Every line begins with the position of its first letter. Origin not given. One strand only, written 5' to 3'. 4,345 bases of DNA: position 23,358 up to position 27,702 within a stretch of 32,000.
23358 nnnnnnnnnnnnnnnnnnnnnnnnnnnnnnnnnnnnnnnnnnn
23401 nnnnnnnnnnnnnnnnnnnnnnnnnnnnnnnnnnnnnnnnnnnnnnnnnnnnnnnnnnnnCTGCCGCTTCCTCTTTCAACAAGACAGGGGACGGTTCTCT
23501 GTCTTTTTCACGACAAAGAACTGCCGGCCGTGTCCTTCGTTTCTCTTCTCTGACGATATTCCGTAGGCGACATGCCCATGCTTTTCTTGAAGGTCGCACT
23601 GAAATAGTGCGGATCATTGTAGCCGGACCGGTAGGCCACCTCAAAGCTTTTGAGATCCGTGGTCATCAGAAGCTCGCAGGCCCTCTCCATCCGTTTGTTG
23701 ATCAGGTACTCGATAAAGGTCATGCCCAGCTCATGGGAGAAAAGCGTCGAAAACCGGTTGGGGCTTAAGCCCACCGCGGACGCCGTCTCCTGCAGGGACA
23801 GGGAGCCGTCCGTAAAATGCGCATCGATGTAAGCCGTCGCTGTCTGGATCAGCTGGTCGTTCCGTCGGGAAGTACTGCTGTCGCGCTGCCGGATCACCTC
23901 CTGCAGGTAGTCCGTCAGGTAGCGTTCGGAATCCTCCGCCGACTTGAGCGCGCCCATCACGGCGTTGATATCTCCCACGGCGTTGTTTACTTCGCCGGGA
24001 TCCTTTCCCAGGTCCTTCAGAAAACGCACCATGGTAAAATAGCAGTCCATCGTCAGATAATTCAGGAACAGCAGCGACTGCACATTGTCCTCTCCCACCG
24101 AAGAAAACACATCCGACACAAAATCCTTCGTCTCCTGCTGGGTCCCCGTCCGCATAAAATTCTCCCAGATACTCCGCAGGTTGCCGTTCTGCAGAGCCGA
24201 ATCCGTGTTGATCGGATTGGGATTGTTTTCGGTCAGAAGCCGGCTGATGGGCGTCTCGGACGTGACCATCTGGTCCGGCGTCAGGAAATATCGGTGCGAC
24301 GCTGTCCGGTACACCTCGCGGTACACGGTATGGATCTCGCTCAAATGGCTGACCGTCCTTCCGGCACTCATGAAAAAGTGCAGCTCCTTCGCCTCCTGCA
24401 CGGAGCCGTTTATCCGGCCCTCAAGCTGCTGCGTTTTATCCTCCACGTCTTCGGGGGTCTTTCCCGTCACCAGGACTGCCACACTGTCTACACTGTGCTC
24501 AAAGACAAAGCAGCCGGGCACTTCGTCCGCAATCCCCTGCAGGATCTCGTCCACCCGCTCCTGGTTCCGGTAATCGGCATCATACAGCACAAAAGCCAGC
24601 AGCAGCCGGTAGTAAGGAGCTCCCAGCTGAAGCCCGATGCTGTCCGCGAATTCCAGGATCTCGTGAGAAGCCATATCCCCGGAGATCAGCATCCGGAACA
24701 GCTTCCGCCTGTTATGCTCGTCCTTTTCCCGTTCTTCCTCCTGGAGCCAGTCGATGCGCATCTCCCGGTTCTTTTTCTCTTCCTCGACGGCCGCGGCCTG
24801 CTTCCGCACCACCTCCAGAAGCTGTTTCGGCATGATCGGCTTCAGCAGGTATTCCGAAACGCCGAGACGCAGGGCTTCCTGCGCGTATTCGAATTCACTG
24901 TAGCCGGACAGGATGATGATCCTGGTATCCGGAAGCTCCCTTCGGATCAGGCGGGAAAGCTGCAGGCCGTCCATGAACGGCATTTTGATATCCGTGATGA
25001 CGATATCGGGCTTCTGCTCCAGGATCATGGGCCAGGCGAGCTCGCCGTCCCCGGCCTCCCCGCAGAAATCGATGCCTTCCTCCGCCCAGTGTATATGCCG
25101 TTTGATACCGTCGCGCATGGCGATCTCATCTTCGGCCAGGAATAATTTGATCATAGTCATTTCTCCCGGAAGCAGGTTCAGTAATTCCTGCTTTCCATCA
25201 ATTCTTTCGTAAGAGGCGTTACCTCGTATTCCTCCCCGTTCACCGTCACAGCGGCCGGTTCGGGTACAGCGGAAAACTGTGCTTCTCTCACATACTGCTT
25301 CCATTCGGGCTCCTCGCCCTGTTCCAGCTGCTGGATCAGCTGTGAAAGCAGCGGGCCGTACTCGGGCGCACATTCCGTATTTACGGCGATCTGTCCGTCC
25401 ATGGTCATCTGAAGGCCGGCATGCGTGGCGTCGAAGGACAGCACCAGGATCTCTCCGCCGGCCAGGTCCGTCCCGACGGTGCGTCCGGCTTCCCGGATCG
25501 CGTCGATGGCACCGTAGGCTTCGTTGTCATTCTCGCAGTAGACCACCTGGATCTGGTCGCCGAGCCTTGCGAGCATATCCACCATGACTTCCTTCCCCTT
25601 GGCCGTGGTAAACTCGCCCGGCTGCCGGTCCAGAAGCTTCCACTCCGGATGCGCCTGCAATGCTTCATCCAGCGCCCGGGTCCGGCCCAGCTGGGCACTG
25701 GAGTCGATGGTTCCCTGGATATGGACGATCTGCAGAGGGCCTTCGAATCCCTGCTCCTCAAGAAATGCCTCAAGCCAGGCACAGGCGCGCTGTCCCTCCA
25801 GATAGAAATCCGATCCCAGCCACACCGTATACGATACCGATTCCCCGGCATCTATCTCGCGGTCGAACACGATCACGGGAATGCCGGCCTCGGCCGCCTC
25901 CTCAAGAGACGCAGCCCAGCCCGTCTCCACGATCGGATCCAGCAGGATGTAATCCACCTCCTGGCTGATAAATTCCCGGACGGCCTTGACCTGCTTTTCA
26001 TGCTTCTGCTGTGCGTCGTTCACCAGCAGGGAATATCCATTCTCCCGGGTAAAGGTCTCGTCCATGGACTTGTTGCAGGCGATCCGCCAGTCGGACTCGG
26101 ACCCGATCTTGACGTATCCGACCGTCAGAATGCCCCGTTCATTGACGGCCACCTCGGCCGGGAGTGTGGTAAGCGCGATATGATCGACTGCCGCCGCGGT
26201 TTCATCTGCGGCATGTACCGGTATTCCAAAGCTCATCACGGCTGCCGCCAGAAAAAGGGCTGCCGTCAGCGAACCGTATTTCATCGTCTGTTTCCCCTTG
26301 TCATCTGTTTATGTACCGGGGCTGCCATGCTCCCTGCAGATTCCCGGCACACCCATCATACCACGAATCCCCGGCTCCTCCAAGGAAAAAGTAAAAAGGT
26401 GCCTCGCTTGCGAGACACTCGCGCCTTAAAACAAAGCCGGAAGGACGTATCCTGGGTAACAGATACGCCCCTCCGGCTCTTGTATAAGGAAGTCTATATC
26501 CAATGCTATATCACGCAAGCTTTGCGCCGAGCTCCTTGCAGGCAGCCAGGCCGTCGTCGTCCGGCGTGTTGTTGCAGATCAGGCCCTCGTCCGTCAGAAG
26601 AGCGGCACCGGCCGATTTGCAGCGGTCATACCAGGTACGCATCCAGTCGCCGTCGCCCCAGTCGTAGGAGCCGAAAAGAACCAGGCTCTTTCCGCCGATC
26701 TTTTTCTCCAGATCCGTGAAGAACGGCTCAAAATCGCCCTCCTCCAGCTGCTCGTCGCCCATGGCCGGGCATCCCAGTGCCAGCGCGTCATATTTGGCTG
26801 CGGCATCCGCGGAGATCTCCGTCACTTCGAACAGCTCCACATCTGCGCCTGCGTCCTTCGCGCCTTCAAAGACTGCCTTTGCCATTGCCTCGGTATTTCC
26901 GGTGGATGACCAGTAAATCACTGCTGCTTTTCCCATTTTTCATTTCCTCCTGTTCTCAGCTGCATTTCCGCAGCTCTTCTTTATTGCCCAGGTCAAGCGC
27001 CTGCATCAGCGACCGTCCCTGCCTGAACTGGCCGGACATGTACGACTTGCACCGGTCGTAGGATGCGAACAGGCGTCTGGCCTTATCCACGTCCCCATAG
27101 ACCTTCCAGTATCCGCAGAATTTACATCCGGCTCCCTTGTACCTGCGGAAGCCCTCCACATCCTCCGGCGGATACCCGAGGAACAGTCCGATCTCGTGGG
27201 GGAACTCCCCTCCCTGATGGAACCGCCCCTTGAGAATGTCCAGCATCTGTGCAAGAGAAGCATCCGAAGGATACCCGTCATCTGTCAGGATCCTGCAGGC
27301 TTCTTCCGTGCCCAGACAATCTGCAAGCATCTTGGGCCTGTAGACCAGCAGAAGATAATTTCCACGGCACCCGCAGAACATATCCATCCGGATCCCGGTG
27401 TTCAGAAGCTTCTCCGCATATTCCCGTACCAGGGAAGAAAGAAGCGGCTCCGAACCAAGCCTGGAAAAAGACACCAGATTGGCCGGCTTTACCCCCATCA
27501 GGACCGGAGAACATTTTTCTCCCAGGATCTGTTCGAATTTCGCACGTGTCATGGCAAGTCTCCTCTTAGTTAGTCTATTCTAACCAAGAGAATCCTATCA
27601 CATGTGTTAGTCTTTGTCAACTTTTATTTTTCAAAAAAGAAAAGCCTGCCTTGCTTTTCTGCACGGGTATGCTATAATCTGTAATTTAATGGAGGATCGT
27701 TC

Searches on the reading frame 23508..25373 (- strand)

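Call 61: search_protein_families(library=pfam, proteins=[window:23508-25373:-], max_evalue=0.0001)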
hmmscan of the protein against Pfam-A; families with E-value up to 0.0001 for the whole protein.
window:23508-25373:- (621 aa): 4 families
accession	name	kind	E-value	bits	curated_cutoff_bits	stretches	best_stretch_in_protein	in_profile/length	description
PF00072.30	Response_reg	-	3e-24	85.8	30.2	1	78-189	2-110/111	Response regulator receiver domain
PF12833.13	HTH_18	-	3.7e-23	82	33.6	1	531-609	2-80/80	Helix-turn-helix domain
PF00165.29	HTH_AraC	-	2.9e-16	59.6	26.6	2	578-608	13-42/42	Bacterial regulatory helix-turn-helix proteins, AraC family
PF17853.6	GGDEF_2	-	3.9e-06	27.5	24.5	1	232-354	2-110/116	GGDEF-like domain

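Call 75: search_protein_families(library=padloc, proteins=[window:23508-25373:-], max_evalue=0.00001)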
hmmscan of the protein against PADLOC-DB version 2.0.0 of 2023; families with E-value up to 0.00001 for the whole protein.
window:23508-25373:- (621 aa): 0 families

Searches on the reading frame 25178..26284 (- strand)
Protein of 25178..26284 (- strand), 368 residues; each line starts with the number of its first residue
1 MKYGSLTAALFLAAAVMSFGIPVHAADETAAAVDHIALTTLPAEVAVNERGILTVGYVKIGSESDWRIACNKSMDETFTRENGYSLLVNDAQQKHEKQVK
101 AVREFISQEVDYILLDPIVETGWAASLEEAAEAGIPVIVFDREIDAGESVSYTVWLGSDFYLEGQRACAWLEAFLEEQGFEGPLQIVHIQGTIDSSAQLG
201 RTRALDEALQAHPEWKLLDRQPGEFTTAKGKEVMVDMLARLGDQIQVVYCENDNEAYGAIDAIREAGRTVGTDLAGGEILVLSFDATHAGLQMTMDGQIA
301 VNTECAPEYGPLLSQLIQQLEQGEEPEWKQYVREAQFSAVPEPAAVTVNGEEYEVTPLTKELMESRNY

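Call 61: search_protein_families(library=pfam, proteins=[window:25178-26284:-], max_evalue=0.0001)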
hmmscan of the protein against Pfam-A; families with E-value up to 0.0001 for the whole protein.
window:25178-26284:- (368 aa): 2 families
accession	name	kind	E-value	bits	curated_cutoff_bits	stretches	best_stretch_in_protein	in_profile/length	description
PF13407.12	Peripla_BP_4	-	1.7e-38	133.1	35.1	1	61-300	7-232/258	Periplasmic binding protein domain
PF00532.27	Peripla_BP_1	-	4.3e-06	26.8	22.2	1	71-319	20-259/281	Periplasmic binding proteins and sugar binding domain of LacI family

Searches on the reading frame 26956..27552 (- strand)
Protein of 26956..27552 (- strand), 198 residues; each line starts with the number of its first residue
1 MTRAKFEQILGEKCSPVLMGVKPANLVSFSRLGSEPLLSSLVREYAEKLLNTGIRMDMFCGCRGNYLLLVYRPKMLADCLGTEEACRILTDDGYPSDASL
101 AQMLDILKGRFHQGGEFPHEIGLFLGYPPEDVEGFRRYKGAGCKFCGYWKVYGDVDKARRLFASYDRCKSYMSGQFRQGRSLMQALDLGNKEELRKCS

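Call 61: search_protein_families(library=pfam, proteins=[window:26956-27552:-], max_evalue=0.0001)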
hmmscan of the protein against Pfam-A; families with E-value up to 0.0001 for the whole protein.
window:26956-27552:- (198 aa): 1 family
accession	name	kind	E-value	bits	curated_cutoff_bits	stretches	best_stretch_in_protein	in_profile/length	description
PF12672.12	DUF3793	-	2e-51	174.7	25.1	1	12-184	3-165/167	Protein of unknown function (DUF3793)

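Call 75: search_protein_families(library=padloc, proteins=[window:26956-27552:-], max_evalue=0.00001)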
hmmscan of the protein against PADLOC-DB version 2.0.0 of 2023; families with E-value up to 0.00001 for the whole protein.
window:26956-27552:- (198 aa): 0 families
